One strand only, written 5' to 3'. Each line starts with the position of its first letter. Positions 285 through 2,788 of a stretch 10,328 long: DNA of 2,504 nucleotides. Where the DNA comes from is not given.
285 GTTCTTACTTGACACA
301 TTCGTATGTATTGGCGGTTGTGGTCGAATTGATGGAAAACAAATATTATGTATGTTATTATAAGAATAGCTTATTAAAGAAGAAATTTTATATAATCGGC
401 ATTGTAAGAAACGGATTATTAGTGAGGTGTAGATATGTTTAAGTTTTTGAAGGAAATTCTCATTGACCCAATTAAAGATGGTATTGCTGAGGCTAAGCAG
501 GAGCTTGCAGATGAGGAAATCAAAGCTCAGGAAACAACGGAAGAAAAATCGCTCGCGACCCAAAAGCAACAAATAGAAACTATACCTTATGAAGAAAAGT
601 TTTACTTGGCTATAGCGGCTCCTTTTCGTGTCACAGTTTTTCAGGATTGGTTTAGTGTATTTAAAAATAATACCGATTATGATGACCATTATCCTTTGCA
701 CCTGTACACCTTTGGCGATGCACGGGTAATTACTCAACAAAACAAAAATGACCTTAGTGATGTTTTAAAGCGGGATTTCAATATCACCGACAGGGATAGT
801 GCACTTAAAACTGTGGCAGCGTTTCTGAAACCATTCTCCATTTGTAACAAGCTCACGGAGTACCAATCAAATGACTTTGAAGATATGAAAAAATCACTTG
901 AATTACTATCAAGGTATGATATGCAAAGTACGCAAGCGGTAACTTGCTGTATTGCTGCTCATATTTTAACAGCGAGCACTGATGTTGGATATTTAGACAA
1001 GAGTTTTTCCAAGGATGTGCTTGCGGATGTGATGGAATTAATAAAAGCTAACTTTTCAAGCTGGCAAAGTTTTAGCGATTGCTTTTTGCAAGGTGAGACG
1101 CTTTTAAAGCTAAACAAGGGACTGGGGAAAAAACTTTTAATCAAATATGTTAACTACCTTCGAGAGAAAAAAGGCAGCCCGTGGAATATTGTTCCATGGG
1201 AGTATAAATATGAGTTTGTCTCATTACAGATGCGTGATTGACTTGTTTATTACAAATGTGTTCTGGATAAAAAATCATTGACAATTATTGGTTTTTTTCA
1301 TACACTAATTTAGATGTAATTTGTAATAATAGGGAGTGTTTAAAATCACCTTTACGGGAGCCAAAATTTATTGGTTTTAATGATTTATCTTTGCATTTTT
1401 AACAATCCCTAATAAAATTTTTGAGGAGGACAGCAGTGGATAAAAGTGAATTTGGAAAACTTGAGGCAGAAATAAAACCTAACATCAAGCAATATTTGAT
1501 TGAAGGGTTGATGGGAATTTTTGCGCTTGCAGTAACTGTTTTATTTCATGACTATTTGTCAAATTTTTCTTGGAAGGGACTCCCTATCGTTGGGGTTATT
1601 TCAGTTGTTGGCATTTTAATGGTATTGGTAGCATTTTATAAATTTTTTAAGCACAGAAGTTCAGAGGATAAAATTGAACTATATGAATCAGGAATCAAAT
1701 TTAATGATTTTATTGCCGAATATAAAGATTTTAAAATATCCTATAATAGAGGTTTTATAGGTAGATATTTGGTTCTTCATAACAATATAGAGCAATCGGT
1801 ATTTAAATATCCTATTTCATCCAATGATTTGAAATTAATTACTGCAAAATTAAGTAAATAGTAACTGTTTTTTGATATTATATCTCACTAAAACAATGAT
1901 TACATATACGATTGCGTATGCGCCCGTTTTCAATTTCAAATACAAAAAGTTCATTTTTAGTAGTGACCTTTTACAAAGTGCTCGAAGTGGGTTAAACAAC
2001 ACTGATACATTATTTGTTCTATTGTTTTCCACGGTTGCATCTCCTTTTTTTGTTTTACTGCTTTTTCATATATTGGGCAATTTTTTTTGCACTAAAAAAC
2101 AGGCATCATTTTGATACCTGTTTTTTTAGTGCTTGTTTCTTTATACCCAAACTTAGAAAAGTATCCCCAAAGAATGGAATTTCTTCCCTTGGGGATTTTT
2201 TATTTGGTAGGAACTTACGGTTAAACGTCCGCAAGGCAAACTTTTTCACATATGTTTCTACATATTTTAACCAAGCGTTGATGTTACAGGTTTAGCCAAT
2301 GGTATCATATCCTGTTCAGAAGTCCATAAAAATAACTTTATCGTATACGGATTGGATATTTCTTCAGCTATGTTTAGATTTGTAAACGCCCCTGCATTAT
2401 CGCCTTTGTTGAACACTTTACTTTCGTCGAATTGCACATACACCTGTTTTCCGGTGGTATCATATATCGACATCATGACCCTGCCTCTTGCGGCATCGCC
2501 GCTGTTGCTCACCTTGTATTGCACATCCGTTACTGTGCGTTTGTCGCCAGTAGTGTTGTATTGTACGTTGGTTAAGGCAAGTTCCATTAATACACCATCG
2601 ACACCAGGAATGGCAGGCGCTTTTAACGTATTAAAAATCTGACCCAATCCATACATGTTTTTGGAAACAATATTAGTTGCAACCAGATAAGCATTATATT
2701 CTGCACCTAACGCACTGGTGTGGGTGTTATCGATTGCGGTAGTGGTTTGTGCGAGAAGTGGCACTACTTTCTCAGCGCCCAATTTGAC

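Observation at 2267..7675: Single 1802-aa polypeptide combining a CE8 pectin methylesterase with two CE12-type SGNH acetylesterases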

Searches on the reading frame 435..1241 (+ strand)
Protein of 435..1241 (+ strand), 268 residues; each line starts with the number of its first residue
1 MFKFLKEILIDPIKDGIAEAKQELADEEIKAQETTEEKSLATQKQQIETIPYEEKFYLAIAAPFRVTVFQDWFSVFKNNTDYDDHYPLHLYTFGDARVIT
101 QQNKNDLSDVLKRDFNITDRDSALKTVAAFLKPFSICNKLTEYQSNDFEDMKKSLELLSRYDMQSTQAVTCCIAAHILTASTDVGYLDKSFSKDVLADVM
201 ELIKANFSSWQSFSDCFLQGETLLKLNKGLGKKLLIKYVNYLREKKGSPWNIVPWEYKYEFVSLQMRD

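Call 24: search_protein_families(library=pfam, proteins=[window:435-1241:+], max_evalue=0.01)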
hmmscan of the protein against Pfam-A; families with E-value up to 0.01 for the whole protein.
window:435-1241:+ (268 aa): 1 family
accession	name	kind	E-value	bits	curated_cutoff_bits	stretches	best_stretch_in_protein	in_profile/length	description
PF06889.16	DUF1266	-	8.7e-13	49.3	27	1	155-255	71-175/175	Protein of unknown function (DUF1266)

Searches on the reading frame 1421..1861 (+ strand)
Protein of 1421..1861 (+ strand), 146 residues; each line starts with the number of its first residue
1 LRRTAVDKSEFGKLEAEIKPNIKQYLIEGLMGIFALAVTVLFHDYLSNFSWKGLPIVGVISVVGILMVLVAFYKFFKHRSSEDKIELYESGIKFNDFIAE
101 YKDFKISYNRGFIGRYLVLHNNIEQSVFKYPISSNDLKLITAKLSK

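Call 24: search_protein_families(library=pfam, proteins=[window:1421-1861:+], max_evalue=0.01)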
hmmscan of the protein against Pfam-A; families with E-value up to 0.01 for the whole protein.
window:1421-1861:+ (146 aa): 2 families
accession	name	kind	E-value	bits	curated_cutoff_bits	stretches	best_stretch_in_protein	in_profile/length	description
PF20226.3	DUF6585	-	0.0016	18.3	27.7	1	6-92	9-87/249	Family of unknown function (DUF6585)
PF10003.15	DUF2244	-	0.002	18.3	27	1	33-101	14-81/138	Integral membrane protein (DUF2244)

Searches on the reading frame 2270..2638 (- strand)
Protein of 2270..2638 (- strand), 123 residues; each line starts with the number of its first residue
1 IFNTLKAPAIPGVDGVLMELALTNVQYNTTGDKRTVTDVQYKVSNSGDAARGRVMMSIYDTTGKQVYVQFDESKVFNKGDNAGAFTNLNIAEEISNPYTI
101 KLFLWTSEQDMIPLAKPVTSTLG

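Call 9: search_protein_families(library=pfam, proteins=[window:2270-2638:-], max_evalue=1)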
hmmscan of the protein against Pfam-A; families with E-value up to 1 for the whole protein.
seq(123 aa): 0 families

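Call 37: find_homologous_proteins(query=window:2270-2626:-, max_evalue=0.001)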
Query seq(119 aa): 4 candidates shared short words with the query, none scored E <= 0.001.

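Call 52: search_protein_representatives(protein=window:2270-2623:-)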
Query: 118 residues. Proteins with E-value up to 0.001 (for the whole library): 26; up to 1e-10: 6; up to 1e-30: 1. The best 26 are listed.
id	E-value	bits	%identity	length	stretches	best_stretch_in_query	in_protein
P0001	1.5e-69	247.2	100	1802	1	1-118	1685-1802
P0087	4.1e-21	91.3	54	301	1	30-111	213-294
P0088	9.2e-18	80.5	49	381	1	30-110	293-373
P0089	3.9e-14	68.8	40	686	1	23-111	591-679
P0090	3.5e-12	62.5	45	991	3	26-76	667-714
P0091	2.4e-11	59.9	37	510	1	28-111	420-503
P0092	1.5e-08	50.8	38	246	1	33-113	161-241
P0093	4.1e-08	49.5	36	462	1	33-113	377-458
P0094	9.0e-07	45.1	37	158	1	33-100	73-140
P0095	1.4e-06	44.5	31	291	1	13-114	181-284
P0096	1.5e-06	44.4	58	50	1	71-111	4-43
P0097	2.1e-06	44.0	35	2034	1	32-114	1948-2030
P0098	3.0e-06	43.5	35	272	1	26-110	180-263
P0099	3.8e-06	43.1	35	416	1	26-114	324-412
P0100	2.6e-05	40.4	28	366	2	11-115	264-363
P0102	7.9e-05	38.9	40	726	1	34-111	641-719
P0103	9.8e-05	38.6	41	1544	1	36-111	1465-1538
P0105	1.1e-04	38.4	32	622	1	33-116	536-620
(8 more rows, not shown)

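Call 53: search_protein_families(library=pfam, proteins=[P0087, P0088, P0089, P0090, P0091, P0093, P0097, P0102, P0103, P0105], max_evalue=0.001)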
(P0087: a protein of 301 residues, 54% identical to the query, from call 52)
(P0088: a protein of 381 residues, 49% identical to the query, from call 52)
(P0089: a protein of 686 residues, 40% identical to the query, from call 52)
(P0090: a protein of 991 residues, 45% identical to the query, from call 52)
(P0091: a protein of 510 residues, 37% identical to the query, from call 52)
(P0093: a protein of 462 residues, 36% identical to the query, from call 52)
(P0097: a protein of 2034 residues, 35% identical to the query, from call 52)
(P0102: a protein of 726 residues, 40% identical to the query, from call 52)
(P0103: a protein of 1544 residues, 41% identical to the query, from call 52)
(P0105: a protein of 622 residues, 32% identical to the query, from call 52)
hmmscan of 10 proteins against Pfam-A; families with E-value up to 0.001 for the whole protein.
P0087 (301 aa): 3 families
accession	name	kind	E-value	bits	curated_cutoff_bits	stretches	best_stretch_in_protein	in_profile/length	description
PF13290.12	CHB_HEX_C_1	-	9.5e-22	77.2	22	1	133-199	1-67/67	Chitobiase/beta-hexosaminidase C-terminal domain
PF13287.12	Fn3_assoc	-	1.2e-16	61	23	1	144-202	1-59/59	Fn3 associated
PF02368.24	Big_2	-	1.2e-11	44.8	22.8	1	38-113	2-77/79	Bacterial Ig-like domain (group 2)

P0088 (381 aa): 2 families
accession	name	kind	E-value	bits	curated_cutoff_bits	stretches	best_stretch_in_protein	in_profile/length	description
PF13306.12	LRR_5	-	2.9e-44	150.5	27.7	2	97-171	22-95/127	BspA type Leucine rich repeat region (6 copies)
PF13855.12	LRR_8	-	3.8e-08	33.4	27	0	120-162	13-56/61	Leucine rich repeat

P0089 (686 aa): 4 families
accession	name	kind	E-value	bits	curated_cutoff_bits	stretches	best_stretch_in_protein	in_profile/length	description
PF13306.12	LRR_5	-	7.2e-74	246.2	27.7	4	280-389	14-122/127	BspA type Leucine rich repeat region (6 copies)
PF13290.12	CHB_HEX_C_1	-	6e-22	77.8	22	1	515-581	1-67/67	Chitobiase/beta-hexosaminidase C-terminal domain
PF13287.12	Fn3_assoc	-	3.6e-17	62.6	23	1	526-584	1-59/59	Fn3 associated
PF13855.12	LRR_8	-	1.1e-11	44.8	27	0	196-243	13-61/61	Leucine rich repeat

P0090 (991 aa): 9 families
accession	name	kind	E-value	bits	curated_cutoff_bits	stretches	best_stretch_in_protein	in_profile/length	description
PF07995.17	GSDH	-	1.1e-44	153.6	25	1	62-417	4-323/332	Glucose / Sorbosone dehydrogenase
PF07705.17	CARDB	-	3.7e-20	72.4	22.7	3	657-733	8-81/101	CARDB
PF18911.6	PKD_4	-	4.9e-20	71.8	27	1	435-515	4-84/85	PKD domain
PF14524.12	Wzt_C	-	5.8e-15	56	30.4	0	666-756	30-130/143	Wzt C-terminal domain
PF18368.7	Ig_GlcNase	-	2.6e-14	53.7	26.3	0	656-727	20-92/105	Exo-beta-D-glucosaminidase Ig-fold domain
PF00801.26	PKD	-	2.3e-12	47.2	23.5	1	447-511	12-76/80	PKD domain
PF15780.11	ASH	-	6.6e-08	33.1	27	0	665-728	20-81/98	Abnormal spindle-like microcephaly-assoc'd, ASPM-SPD-2-Hydin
PF13585.12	CHU_C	-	6.2e-07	29.9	27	0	804-846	29-66/86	CHU_C Type IX secretion signal domain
PF13584.12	BatD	-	9.1e-07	29.9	24.1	0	775-848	2-71/92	BatD DUF11 like domain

P0091 (510 aa): 2 families
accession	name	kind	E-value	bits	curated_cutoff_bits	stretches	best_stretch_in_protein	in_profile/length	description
PF04151.21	PPC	-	3.9e-17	63.3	25.9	2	59-129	2-68/70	Bacterial pre-peptidase C-terminal domain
PF12599.13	DUF3768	-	0.00038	20.8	25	0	75-99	37-61/83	Protein of unknown function (DUF3768)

P0093 (462 aa): 1 family
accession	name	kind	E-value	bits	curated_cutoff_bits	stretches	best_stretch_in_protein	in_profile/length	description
PF07581.17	Glug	-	3.4e-12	46.4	20.5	0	162-187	2-27/28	The GLUG motif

P0097 (2034 aa): 10 families
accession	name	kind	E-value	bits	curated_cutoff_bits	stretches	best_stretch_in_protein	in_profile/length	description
PF13306.12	LRR_5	-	6e-83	275.5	27.7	3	698-803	3-105/127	BspA type Leucine rich repeat region (6 copies)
PF13290.12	CHB_HEX_C_1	-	1.3e-44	150.4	22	3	591-652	5-67/67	Chitobiase/beta-hexosaminidase C-terminal domain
PF18560.7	Lectin_like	-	4.7e-42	144.3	27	1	1451-1618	1-156/156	Lectin like domain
PF13287.12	Fn3_assoc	-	3.1e-39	133.3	23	3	597-655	1-59/59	Fn3 associated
PF02368.24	Big_2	-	4.6e-33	113.5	22.8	3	1161-1225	4-68/79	Bacterial Ig-like domain (group 2)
PF00112.29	Peptidase_C1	-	1.7e-23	84.3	20.7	2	1247-1422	48-204/220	Papain family cysteine protease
PF00059.27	Lectin_C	-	9.6e-19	68.6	22.6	1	49-153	3-106/107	Lectin C-type domain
PF22359.2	Big-like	-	1e-07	32.5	27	1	1797-1841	6-48/48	Bacterial Ig-like domain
PF00041.27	fn3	-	6.2e-07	30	25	1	1065-1143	3-76/84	Fibronectin type III domain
PF13855.12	LRR_8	-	9.3e-05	22.6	27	0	718-760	13-56/61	Leucine rich repeat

P0102 (726 aa): 3 families
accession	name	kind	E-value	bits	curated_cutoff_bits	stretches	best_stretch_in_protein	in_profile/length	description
PF13306.12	LRR_5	-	3.7e-163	534.8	27.7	6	409-534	1-123/127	BspA type Leucine rich repeat region (6 copies)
PF13855.12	LRR_8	-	1.5e-20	73.1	27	0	498-543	11-57/61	Leucine rich repeat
PF12799.13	LRR_4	-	5.6e-07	30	27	0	490-526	2-39/44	Leucine Rich repeats (2 copies)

P0103 (1544 aa): 4 families
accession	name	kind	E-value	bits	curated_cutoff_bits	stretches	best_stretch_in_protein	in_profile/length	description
PF18013.6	Phage_lysozyme2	-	6.1e-34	117.6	28.2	1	114-249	2-137/140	Phage tail lysozyme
PF13290.12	CHB_HEX_C_1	-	1.7e-12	47.5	22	1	1363-1435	2-65/67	Chitobiase/beta-hexosaminidase C-terminal domain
PF09479.16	Flg_new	-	1.3e-11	44.8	27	2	1161-1202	1-40/65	Listeria-Bacteroides repeat domain (List_Bact_rpt)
PF13287.12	Fn3_assoc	-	1.1e-09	38.6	23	1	1373-1436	1-55/59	Fn3 associated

P0105 (622 aa): 1 family
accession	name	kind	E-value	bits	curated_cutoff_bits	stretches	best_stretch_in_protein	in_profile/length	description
PF14903.11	WG_beta_rep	-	7.6e-54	179.8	25.6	4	116-150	1-35/35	WG containing repeat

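Call 60: search_protein_families(library=pfam, alignment_id=A2, max_evalue=1)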
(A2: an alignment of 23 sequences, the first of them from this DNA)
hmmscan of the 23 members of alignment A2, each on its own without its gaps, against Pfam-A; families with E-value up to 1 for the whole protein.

A. member 1, seq(113 aa): 0 families

B. families by the number of members that match (of 23 scanned): 22 families
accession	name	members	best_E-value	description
PF18962.6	Por_Secre_tail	2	5e-05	Secretion system C-terminal sorting domain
PF12690.13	BsuPI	1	0.0053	Intracellular proteinase inhibitor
PF24318.1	DUF7490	1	0.0082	Domain of unknown function (DUF7490)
PF15149.11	CATSPERB_C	1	0.013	CATSPERB, C-terminal domain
PF07057.17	TraI_C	1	0.02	DNA helicase TraI, C-terminal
PF20622.4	Big_15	1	0.033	Bacterial Ig domain (Big_16)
PF14717.12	DUF4465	1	0.038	Domain of unknown function (DUF4465)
PF15418.12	DUF4625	1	0.043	Domain of unknown function (DUF4625)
PF15527.11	Ntox22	1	0.055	Bacterial toxin 22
PF05176.20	ATP-synt_10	1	0.055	ATP10 protein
PF13667.11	ThiC-associated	1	0.064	ThiC-associated domain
PF07705.17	CARDB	1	0.065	CARDB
PF24893.1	DUF7743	1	0.065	Domain of unknown function (DUF7743)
PF19022.5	DUF5748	1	0.069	Family of unknown function (DUF5748)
PF00411.24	Ribosomal_S11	1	0.082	Ribosomal protein S11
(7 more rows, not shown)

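Call 61: list_cluster_members(proteins=[P0087, P0088, P0089, P0091, P0092, P0093, P0097, P0102, P0103, P0105])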
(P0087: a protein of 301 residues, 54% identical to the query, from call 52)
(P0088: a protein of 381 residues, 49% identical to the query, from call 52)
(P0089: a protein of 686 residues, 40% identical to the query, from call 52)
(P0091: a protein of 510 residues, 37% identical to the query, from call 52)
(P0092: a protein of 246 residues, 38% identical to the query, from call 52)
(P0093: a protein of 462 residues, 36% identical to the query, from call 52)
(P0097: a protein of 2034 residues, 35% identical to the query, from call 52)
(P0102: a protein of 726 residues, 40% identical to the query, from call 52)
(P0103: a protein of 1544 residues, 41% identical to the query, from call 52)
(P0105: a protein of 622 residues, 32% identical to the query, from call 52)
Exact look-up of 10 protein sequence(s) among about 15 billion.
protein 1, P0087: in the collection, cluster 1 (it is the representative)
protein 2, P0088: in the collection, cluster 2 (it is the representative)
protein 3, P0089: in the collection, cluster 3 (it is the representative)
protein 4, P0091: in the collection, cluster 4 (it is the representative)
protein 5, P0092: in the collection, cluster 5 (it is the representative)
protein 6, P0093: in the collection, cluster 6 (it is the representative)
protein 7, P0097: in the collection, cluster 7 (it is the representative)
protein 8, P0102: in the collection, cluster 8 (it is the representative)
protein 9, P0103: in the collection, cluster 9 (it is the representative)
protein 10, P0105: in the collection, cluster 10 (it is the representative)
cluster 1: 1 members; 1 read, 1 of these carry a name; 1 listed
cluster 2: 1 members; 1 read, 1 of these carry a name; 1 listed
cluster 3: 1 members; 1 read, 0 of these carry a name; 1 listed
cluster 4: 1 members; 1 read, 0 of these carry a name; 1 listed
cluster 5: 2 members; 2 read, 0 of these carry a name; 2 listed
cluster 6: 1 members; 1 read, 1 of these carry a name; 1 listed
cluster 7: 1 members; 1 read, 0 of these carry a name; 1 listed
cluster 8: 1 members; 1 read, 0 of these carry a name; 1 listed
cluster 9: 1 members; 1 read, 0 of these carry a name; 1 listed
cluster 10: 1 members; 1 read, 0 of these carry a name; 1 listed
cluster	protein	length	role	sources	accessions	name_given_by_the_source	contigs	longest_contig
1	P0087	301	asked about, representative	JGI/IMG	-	hypothetical protein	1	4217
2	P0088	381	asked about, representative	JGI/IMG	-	hypothetical protein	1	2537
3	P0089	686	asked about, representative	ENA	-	-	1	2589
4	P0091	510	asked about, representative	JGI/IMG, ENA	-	-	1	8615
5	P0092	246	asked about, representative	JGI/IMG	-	-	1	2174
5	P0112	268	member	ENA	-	-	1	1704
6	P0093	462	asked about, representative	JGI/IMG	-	hypothetical protein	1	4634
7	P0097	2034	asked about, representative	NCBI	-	-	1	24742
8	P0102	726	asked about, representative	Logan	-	-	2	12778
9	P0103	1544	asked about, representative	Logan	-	-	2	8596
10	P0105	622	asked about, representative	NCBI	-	-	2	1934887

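Call 64: predict_structure(alignment_id=A2)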
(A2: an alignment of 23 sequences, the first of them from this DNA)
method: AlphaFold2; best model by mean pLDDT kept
length: 113 residues; sequences in the alignment: 23
mean_pLDDT: 90.7   pTM: 0.83
mean pLDDT of the five models: 90.7, 89.8, 89.8, 89.7, 89.0
residues with pLDDT >= 90: 83; 70-90: 23; 50-70: 5; < 50: 2
segments of 3 or more residues with pLDDT < 50: none
pLDDT, mean of each block of 10 residues (from residue 1): 71 93 90 97 96 93 97 94 79 94 96 85
secondary structure, 60 per line:
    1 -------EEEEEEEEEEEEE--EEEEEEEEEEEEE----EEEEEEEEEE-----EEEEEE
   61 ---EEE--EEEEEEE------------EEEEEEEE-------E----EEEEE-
elements in order: E8-20 E23-35 E40-49 E55-60 E64-66 E69-75 E88-95 E108-112

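Call 68: search_protein_families(library=ncbifam, proteins=[window:2270-2608:-], max_evalue=0.1)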
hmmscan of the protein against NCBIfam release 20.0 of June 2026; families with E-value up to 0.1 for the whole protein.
seq(113 aa): 0 families

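Call 70: find_encoding_contigs(protein=P0105, flank=3000, max_places=2)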
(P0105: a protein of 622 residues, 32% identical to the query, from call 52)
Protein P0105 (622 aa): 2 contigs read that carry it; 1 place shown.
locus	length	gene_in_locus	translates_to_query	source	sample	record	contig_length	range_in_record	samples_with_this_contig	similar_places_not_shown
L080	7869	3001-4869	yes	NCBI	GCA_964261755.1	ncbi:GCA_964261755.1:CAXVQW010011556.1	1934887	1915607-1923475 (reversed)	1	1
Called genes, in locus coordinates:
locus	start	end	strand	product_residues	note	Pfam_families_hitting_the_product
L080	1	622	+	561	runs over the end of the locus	PF03389:MobA_MobL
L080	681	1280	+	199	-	PF00239:Resolvase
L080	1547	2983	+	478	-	PF04932:Wzy_C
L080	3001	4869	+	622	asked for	PF14903:WG_beta_rep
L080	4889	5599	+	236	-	-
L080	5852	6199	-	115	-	PF05534:HicB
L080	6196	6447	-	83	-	PF07927:HicA_toxin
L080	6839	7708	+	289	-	PF19478:TrbL_2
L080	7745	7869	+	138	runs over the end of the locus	PF12666:PrgI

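Call 71: find_encoding_contigs(protein=P0097, flank=3000, max_places=2)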
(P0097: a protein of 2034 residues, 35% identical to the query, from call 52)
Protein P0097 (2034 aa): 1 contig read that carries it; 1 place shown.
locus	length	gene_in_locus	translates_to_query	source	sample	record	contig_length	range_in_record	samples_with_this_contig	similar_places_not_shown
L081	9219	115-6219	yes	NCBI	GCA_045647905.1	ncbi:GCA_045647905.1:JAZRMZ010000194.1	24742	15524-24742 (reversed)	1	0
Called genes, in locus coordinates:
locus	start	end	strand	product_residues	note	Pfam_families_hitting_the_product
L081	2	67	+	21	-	?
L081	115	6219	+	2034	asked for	PF00059:Lectin_C, PF13306:LRR_5, PF13287:Fn3_assoc, PF13290:CHB_HEX_C_1, PF13306:LRR_5, PF13287:Fn3_assoc, PF13290:CHB_HEX_C_1, PF13287:Fn3_assoc, +10 more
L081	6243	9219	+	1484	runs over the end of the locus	PF08239:SH3_3 (faint), PF02368:Big_2 (weak), PF01764:Lipase_3, PF12799:LRR_4 (faint), PF13306:LRR_5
